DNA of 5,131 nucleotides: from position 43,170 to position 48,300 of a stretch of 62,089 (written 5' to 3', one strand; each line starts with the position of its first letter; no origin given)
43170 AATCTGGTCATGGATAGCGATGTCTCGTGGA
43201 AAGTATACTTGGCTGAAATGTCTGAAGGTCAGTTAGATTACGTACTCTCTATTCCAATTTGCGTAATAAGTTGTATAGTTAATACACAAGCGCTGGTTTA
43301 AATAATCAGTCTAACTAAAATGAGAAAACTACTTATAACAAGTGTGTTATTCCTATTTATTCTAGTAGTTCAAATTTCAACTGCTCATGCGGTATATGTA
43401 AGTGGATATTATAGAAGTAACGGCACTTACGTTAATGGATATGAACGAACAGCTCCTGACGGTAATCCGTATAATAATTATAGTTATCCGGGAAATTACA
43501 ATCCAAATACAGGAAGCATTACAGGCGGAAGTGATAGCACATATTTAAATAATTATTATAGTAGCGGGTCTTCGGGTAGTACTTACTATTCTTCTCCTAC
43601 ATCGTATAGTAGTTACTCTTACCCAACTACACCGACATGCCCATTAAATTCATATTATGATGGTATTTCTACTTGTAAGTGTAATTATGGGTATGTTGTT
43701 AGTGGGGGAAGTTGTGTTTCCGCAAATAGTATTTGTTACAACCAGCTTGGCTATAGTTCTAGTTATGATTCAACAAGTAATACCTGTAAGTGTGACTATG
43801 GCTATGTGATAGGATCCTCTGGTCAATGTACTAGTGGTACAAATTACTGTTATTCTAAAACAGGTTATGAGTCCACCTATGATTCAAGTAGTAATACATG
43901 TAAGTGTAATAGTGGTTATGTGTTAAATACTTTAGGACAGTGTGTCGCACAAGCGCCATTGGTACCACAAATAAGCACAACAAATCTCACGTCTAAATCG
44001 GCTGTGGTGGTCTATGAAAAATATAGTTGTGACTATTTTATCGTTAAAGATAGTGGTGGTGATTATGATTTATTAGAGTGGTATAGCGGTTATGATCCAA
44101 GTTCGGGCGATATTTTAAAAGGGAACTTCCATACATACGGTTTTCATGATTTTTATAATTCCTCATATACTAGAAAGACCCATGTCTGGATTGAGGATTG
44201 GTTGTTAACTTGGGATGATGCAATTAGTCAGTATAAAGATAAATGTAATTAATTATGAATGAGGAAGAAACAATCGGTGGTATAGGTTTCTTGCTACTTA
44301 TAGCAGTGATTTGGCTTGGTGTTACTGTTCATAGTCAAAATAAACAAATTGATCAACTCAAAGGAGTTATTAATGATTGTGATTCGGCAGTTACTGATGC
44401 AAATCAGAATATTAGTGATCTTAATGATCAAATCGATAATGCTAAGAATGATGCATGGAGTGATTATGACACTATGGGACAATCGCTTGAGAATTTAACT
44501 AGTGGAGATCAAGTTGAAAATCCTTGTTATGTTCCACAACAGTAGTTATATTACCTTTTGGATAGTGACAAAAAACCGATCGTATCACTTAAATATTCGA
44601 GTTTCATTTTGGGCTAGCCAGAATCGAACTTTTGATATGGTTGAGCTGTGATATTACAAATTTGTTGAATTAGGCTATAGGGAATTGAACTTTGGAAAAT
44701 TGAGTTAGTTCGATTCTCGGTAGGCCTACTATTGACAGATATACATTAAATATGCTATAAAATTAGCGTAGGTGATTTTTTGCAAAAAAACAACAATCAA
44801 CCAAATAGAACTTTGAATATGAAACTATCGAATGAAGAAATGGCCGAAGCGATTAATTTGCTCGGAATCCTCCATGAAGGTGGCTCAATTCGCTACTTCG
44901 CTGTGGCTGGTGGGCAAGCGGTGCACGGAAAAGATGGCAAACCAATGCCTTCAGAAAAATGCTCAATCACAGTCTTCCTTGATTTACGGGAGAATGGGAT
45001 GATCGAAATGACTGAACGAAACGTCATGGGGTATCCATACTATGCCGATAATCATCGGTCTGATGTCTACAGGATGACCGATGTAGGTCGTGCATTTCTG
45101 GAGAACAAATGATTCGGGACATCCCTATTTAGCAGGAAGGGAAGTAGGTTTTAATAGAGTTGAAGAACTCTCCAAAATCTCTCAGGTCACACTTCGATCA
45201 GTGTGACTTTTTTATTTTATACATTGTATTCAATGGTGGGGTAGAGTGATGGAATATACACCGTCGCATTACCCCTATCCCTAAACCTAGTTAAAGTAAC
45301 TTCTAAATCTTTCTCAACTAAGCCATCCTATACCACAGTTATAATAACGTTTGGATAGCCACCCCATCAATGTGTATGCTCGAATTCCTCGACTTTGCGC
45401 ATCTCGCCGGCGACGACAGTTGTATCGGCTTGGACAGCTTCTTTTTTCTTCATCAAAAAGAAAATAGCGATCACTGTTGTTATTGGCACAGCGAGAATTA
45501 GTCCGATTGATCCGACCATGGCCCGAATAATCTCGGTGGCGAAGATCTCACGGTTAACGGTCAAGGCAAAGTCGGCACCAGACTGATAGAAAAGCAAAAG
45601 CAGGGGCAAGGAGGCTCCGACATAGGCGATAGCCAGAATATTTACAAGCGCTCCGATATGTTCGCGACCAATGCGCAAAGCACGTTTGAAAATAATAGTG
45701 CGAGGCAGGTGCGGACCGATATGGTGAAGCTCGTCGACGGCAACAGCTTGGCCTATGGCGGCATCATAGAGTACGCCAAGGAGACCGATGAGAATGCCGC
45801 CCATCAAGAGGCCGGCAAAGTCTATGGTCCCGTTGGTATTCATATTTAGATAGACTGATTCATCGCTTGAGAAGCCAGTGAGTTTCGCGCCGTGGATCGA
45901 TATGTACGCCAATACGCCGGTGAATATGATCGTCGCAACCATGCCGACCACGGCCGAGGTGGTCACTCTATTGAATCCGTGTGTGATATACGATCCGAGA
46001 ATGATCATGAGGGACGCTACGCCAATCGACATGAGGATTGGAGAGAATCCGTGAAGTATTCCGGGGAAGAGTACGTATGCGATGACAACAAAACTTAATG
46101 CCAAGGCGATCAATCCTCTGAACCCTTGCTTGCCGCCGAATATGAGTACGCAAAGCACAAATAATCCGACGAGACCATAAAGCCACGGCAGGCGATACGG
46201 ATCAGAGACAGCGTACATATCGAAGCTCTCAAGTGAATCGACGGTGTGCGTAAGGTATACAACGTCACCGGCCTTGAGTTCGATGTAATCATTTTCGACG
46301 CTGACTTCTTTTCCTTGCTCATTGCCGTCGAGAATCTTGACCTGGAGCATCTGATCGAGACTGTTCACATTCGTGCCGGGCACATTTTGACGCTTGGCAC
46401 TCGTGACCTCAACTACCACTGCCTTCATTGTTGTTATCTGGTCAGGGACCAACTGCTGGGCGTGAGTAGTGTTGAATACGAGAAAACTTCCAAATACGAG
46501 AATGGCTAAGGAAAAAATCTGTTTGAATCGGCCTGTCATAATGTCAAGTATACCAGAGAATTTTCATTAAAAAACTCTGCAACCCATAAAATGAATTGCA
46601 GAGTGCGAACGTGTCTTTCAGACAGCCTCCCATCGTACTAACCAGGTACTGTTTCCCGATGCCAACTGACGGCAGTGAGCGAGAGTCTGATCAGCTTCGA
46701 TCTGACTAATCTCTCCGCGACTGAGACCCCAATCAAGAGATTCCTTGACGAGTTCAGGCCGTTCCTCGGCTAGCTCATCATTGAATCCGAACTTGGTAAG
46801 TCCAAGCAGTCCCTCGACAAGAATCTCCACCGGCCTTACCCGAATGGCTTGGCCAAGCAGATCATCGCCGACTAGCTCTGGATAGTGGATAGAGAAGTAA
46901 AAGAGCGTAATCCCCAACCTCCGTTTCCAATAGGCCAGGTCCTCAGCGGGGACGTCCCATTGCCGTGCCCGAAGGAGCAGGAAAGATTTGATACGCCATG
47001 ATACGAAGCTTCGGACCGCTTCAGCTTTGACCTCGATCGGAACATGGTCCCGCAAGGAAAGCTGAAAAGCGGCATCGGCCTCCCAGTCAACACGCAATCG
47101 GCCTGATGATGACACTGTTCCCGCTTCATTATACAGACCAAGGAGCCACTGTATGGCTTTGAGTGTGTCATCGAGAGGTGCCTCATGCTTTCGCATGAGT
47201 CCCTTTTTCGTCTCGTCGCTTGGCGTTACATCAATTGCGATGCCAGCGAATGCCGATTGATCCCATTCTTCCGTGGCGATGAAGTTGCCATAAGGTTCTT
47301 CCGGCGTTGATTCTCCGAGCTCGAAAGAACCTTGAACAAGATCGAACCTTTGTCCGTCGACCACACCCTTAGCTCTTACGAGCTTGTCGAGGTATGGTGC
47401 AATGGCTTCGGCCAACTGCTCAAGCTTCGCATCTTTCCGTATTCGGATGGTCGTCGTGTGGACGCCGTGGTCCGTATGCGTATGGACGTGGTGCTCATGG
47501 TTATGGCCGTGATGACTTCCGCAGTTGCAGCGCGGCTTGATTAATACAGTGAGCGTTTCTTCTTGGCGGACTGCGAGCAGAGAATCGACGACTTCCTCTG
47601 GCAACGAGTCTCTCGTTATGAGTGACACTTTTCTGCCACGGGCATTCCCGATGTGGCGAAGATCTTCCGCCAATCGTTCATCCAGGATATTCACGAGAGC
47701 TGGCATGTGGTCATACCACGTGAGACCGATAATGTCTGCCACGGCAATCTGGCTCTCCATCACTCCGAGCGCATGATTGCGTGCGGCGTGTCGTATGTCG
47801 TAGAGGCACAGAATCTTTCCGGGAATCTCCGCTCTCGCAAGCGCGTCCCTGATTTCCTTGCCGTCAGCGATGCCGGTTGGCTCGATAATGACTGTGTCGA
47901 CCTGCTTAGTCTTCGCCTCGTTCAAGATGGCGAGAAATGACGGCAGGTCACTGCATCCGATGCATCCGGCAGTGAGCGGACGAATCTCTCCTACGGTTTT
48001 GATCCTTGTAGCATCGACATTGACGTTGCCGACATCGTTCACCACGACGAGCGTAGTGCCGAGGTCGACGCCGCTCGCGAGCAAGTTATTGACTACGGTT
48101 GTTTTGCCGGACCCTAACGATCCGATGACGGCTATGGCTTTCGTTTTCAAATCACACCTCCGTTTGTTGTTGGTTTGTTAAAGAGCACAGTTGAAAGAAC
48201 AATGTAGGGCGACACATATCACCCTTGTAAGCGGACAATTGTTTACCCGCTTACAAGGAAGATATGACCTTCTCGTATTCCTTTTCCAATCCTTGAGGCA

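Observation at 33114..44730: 11.6-kb island starting at tRNA-His and ending at degenerate tRNA-His 3'-end copies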

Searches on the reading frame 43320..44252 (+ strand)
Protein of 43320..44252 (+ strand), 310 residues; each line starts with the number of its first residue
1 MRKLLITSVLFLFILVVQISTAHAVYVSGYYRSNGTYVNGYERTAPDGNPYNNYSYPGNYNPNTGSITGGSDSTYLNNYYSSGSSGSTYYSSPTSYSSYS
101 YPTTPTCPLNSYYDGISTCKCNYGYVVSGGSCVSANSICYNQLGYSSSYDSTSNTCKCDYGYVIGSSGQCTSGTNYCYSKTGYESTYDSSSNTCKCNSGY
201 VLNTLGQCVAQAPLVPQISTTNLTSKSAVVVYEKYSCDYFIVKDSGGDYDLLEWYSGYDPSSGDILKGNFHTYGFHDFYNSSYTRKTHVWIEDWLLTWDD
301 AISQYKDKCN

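Call 8: search_protein_families(library=pfam, max_evalue=0.01, proteins=[window:43320-44252:+])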
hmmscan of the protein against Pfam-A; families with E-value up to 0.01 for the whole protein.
window:43320-44252:+ (310 aa): 2 families
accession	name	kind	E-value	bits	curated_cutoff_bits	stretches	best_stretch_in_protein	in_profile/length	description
PF01826.23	TIL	-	5e-05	23.8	24.5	0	191-211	32-52/55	Trypsin Inhibitor like cysteine rich domain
PF22897.2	TIL_2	-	0.0058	16.8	24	0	118-134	27-43/44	TIL-like domain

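Call 9: search_protein_families(library=phrogs, max_evalue=0.01, proteins=[window:43320-44252:+])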
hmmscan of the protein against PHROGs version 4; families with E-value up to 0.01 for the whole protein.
window:43320-44252:+ (310 aa): 1 family
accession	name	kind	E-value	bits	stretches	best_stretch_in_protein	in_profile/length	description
phrog_29674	-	unknown function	3.3e-10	41.2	1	1-66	2-66/74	-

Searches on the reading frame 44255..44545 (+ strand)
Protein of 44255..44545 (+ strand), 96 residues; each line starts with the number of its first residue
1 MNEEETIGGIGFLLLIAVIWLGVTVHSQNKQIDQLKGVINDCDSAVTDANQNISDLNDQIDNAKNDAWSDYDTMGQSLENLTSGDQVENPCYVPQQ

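Call 9: search_protein_families(library=phrogs, max_evalue=0.01, proteins=[window:44255-44545:+])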
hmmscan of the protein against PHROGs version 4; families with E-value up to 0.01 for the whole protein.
window:44255-44545:+ (96 aa): 6 families
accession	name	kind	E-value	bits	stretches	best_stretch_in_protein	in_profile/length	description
phrog_8821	-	lysis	0.00091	20.3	1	9-67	13-70/130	Rz-like spanin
phrog_739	-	lysis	0.00097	20.4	1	13-74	10-71/122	Rz-like spanin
phrog_89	-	lysis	0.0033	18.4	1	13-62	11-61/143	Rz-like spanin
phrog_5105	-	unknown function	0.0059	17.7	1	25-71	35-82/159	-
phrog_17491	-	unknown function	0.0059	17.6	1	14-65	54-105/147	-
phrog_7355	-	unknown function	0.0078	17.5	0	48-79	25-56/60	-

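Call 48: search_protein_families(library=pfam, max_evalue=0.05, proteins=[window:44255-44545:+])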
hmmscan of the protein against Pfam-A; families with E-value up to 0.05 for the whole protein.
window:44255-44545:+ (96 aa): 1 family
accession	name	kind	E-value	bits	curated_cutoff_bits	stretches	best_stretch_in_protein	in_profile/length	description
PF02185.22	HR1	-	0.032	14.6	33.1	0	33-63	30-59/67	Hr1 repeat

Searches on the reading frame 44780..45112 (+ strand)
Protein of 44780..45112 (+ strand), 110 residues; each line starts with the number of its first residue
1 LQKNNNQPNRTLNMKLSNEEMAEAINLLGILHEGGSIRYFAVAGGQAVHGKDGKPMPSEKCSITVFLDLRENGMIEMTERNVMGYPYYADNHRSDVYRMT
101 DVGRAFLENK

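Call 9: search_protein_families(library=phrogs, max_evalue=0.01, proteins=[window:44780-45112:+])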
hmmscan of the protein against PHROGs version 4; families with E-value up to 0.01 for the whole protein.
window:44780-45112:+ (110 aa): 0 families

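Call 11: search_protein_families(library=pfam, max_evalue=0.001, proteins=[window:44780-45112:+])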
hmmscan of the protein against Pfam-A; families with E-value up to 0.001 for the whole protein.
window:44780-45112:+ (110 aa): 0 families

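Call 48: search_protein_families(library=pfam, max_evalue=0.05, proteins=[window:44780-45112:+])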
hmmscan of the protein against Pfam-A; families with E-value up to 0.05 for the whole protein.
window:44780-45112:+ (110 aa): 0 families

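Call 59: find_encoding_contigs(protein=window:44780-45112:+, flank=10000, max_places=8)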
Protein window:44780-45112:+ (110 aa): 1 contig read that carries it; 1 place shown.
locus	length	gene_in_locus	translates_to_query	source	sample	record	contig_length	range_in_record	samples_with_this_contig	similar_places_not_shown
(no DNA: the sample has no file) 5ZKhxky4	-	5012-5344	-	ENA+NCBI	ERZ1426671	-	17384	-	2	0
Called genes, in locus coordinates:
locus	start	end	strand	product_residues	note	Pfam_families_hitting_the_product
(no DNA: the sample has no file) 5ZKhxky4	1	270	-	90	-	?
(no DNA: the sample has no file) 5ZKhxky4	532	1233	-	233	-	-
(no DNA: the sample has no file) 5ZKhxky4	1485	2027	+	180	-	-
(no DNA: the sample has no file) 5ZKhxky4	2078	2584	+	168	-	-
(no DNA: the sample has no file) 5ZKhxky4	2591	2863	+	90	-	-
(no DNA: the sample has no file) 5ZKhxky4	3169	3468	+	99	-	-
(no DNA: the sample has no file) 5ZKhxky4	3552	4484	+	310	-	-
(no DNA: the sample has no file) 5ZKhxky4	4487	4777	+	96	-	-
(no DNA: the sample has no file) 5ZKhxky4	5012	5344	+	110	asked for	-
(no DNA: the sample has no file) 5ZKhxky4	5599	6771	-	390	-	PF07907:YibE_F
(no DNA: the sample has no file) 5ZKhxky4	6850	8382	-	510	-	PF02492:cobW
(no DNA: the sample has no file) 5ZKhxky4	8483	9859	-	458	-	PF00155:Aminotran_1_2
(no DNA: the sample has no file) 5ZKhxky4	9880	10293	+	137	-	PF01475:FUR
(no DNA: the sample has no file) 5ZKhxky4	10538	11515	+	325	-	-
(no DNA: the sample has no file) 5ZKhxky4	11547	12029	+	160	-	PF00856:SET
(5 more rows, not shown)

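Call 68: search_protein_families(library=ncbifam, max_evalue=0.1, proteins=[window:44780-45112:+])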
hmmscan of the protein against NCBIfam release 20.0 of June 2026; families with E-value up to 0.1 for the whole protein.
window:44780-45112:+ (110 aa): 0 families

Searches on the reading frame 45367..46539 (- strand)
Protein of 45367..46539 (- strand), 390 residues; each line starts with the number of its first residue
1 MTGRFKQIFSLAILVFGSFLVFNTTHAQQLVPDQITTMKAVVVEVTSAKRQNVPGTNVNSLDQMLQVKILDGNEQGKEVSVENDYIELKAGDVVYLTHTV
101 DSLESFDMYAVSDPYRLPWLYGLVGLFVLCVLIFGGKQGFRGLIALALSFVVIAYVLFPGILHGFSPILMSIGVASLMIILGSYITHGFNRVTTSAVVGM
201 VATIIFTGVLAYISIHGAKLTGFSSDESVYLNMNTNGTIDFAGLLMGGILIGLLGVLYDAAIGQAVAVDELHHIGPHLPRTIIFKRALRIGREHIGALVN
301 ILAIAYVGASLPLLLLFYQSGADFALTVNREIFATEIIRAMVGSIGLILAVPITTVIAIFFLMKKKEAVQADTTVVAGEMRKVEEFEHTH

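Call 11: search_protein_families(library=pfam, max_evalue=0.001, proteins=[window:45367-46539:-])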
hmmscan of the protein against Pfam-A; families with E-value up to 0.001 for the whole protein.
window:45367-46539:- (390 aa): 1 family
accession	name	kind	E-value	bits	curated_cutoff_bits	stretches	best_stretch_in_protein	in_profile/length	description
PF07907.16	YibE_F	-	1.2e-65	221.8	27.2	1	120-359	1-240/241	YibE/F-like protein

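Call 99: find_encoding_contigs(protein=window:45367-46539:-, flank=10000, max_places=10)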
Protein window:45367-46539:- (390 aa): 10 contigs read that carry it; 7 places shown.
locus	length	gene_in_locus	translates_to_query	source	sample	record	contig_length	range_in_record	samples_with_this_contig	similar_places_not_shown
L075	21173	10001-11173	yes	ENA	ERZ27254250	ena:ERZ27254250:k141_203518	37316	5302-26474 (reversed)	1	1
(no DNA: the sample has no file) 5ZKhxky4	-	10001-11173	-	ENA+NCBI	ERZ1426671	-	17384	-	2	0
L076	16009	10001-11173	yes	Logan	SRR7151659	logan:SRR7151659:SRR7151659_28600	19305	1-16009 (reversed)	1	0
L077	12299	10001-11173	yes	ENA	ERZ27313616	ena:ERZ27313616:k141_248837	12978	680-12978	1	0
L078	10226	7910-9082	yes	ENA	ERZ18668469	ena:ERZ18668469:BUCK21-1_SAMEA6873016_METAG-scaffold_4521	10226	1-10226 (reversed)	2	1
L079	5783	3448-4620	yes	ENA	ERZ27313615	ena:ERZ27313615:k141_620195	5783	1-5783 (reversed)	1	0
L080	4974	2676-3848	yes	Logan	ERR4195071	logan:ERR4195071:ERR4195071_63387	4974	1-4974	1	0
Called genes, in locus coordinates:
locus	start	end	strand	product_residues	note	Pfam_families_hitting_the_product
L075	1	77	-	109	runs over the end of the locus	PF00085:Thioredoxin, PF13098:Thioredoxin_2 (weak), PF13905:Thioredoxin_8 (faint)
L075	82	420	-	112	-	PF01047:MarR (faint), PF01022:HTH_5, PF12840:HTH_20 (weak), PF13412:HTH_24 (weak)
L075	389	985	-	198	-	PF11127:YgaP-like_TM, PF00581:Rhodanese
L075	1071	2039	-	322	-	PF03773:ArsP_1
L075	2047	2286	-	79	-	PF13192:Thioredoxin_3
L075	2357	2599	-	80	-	PF00462:Glutaredoxin, PF13417:GST_N_3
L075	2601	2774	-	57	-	-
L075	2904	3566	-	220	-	-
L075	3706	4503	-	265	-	PF05675:DUF817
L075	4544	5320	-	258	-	PF00459:Inositol_P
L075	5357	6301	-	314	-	PF00293:NUDIX, PF14815:NUDIX_4 (faint), PF00293:NUDIX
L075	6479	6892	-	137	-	PF01475:FUR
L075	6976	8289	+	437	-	PF00155:Aminotran_1_2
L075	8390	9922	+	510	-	PF02492:cobW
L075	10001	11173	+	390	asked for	PF07907:YibE_F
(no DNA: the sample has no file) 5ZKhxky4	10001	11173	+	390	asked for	PF07907:YibE_F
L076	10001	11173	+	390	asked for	PF07907:YibE_F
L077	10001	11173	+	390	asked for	PF07907:YibE_F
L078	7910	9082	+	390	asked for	PF07907:YibE_F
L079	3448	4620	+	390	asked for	PF07907:YibE_F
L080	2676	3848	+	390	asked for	PF07907:YibE_F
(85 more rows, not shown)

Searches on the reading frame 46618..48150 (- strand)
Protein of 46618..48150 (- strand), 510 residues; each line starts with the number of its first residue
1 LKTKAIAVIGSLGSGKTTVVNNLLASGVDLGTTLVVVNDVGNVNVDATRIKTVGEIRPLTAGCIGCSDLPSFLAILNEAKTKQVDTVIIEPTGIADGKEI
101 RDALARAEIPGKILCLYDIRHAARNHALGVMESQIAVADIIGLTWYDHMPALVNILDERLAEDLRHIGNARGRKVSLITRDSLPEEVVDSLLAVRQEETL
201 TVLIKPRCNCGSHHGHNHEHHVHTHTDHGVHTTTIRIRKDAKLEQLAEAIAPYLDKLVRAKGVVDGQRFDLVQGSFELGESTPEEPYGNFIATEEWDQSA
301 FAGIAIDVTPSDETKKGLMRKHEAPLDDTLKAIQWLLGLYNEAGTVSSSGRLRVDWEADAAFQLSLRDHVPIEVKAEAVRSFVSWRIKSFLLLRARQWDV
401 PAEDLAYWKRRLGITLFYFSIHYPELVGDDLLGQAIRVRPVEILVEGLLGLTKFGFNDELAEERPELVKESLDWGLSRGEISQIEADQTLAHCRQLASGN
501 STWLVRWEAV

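Call 11: search_protein_families(library=pfam, max_evalue=0.001, proteins=[window:46618-48150:-])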
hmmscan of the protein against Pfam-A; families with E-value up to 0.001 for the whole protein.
window:46618-48150:- (510 aa): 1 family
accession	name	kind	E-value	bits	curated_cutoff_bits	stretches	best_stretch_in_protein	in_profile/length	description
PF02492.25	cobW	-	1.1e-20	74.4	20.7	1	6-165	3-170/180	CobW/HypB/UreG, nucleotide-binding domain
